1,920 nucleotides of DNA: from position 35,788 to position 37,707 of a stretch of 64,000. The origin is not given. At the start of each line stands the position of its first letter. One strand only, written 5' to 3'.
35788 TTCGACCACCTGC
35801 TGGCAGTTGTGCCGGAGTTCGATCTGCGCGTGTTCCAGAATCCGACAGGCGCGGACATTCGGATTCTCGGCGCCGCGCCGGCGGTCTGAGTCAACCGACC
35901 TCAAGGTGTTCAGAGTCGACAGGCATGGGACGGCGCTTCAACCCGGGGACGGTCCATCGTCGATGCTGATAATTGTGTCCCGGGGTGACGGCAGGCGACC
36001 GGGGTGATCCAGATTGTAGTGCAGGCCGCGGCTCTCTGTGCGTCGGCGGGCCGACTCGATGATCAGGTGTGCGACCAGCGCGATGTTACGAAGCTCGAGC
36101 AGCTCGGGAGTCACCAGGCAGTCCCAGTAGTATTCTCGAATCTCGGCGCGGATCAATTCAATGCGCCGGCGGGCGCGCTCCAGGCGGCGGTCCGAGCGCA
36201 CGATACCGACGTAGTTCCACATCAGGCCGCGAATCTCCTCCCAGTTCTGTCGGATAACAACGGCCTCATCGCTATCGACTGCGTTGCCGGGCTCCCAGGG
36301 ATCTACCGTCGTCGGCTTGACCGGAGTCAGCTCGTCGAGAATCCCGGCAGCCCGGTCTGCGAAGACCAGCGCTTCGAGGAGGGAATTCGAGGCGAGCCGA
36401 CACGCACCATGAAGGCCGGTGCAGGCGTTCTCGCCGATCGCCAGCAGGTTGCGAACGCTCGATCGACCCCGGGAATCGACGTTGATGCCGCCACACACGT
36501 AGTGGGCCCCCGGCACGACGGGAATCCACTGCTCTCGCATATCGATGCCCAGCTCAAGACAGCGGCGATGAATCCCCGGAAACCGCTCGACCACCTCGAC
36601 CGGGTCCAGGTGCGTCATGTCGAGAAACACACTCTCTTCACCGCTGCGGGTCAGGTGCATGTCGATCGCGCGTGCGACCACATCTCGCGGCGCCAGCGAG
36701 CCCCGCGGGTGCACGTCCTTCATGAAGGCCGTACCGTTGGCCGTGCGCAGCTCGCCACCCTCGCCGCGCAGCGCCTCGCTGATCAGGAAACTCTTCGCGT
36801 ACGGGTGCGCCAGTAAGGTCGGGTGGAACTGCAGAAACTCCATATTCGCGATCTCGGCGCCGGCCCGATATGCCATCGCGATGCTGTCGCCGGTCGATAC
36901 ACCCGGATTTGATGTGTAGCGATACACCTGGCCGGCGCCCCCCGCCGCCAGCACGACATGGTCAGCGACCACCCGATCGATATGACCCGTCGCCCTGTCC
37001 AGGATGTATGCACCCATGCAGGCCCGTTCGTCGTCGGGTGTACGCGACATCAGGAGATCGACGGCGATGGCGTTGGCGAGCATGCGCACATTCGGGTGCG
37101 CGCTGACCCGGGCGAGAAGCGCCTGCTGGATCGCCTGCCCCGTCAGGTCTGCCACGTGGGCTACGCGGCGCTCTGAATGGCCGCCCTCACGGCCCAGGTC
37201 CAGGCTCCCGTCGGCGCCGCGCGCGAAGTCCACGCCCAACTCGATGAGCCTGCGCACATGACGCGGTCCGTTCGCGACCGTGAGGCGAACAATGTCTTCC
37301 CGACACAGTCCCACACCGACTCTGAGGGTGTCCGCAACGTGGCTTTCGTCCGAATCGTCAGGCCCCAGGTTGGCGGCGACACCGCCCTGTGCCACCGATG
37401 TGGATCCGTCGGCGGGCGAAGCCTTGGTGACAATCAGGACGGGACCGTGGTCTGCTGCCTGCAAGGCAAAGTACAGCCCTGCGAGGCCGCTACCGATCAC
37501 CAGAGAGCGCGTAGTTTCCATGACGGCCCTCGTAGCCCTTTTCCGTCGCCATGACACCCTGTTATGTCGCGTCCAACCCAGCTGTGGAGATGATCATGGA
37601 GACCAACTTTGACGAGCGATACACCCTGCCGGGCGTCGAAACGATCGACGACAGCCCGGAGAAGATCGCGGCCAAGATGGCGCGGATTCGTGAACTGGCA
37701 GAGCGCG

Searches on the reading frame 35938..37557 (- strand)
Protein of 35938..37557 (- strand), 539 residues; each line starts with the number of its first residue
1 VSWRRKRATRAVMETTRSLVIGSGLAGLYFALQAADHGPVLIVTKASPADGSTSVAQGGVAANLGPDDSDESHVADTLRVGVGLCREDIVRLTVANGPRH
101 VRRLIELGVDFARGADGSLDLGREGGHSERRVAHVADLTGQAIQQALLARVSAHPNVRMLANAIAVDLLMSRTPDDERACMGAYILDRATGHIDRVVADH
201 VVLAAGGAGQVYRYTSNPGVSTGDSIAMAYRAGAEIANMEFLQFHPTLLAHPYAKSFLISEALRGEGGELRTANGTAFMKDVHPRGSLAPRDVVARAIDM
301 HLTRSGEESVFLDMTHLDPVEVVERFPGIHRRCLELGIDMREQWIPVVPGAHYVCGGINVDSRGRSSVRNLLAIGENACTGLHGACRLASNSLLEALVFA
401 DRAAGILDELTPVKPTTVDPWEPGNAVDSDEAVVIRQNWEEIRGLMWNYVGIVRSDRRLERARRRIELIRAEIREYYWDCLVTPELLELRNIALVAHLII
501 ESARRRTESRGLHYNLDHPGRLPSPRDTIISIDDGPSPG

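Call 11: search_protein_families(library=pfam, proteins=[window:35938-37557:-], max_evalue=0.001)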
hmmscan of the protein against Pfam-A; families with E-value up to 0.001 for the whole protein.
window:35938-37557:- (539 aa): 4 families
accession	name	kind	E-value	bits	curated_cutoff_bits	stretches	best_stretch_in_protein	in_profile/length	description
PF00890.30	FAD_binding_2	-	4.9e-86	289.9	20.4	1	19-393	3-414/414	FAD binding domain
PF02910.25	Succ_DH_flav_C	-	2.3e-11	44.2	20.8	1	440-521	2-89/130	Fumarate reductase flavoprotein C-term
PF01266.30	DAO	-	2.4e-05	24.5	27.9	1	19-144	3-109/353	FAD dependent oxidoreductase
PF07992.20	Pyr_redox_2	-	0.00016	21.7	26.1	0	19-146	4-58/291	Pyridine nucleotide-disulphide oxidoreductase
